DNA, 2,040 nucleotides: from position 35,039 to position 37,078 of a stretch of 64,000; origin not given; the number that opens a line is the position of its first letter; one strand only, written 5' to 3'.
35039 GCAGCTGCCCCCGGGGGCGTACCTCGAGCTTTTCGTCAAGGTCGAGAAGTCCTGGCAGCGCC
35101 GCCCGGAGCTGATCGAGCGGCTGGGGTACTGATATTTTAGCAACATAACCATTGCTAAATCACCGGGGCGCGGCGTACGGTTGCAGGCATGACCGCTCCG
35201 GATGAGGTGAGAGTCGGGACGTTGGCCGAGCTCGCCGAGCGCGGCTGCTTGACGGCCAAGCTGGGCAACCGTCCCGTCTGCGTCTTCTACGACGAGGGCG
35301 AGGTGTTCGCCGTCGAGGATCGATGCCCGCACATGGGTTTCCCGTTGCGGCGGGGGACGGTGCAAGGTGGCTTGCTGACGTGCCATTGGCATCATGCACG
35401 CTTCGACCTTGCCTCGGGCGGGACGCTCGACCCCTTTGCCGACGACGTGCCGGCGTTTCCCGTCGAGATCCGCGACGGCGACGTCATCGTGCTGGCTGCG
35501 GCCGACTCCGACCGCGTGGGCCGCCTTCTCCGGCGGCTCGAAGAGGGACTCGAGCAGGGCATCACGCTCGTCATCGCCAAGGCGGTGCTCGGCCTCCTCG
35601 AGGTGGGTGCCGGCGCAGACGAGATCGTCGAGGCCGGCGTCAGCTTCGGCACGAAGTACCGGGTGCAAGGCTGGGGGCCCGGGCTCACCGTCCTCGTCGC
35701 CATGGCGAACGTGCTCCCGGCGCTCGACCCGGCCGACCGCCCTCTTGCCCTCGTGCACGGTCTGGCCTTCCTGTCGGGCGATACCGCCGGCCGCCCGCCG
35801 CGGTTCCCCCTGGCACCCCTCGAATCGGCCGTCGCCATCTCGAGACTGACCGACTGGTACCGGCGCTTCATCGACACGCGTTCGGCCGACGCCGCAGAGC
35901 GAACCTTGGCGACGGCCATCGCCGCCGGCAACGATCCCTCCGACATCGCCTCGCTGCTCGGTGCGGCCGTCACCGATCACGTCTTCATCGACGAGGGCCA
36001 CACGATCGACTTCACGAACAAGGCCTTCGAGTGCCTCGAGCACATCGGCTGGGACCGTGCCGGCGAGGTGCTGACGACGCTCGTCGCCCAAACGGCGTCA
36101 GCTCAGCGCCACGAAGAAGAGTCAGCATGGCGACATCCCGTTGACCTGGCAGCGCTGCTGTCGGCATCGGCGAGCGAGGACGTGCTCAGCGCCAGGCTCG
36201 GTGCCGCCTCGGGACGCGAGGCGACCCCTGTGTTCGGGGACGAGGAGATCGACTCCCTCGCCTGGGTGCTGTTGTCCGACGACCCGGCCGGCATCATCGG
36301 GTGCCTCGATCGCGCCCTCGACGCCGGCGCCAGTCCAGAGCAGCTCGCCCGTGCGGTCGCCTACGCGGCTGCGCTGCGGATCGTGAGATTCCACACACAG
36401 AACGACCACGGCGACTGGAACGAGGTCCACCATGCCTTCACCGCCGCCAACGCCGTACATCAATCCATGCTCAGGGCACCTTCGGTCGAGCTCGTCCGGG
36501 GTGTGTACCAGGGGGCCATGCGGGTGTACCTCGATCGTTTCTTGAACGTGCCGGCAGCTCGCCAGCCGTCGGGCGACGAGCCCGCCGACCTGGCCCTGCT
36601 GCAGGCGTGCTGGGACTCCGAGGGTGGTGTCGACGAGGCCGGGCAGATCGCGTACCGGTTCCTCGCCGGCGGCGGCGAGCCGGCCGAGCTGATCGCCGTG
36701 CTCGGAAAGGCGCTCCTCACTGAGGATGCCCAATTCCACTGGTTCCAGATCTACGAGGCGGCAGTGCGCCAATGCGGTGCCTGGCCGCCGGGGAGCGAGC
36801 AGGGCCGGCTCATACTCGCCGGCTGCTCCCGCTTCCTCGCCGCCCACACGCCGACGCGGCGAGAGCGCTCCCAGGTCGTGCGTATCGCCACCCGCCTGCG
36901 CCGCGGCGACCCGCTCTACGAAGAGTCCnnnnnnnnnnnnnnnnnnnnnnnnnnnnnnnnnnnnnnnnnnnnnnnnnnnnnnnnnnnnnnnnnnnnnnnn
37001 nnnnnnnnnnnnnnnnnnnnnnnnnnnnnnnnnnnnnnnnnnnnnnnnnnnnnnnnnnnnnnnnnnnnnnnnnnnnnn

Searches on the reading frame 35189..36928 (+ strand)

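Call 64: search_protein_families(library=pfam, proteins=[window:35189-36928:+], max_evalue=0.00001)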
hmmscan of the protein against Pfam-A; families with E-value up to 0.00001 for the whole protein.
window:35189-36928:+ (580 aa): 3 families
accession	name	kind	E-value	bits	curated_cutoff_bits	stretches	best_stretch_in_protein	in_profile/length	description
PF00355.32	Rieske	-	6e-15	55.4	20.3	1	8-90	4-87/88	Rieske [2Fe-2S] domain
PF13806.12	Rieske_2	-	4.3e-10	39.9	27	1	8-101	4-103/104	Rieske-like [2Fe-2S] domain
PF22543.2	Rieske_4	-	2.7e-06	28.1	28.4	1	8-80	2-78/119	Soluble Rieske-type ferredoxin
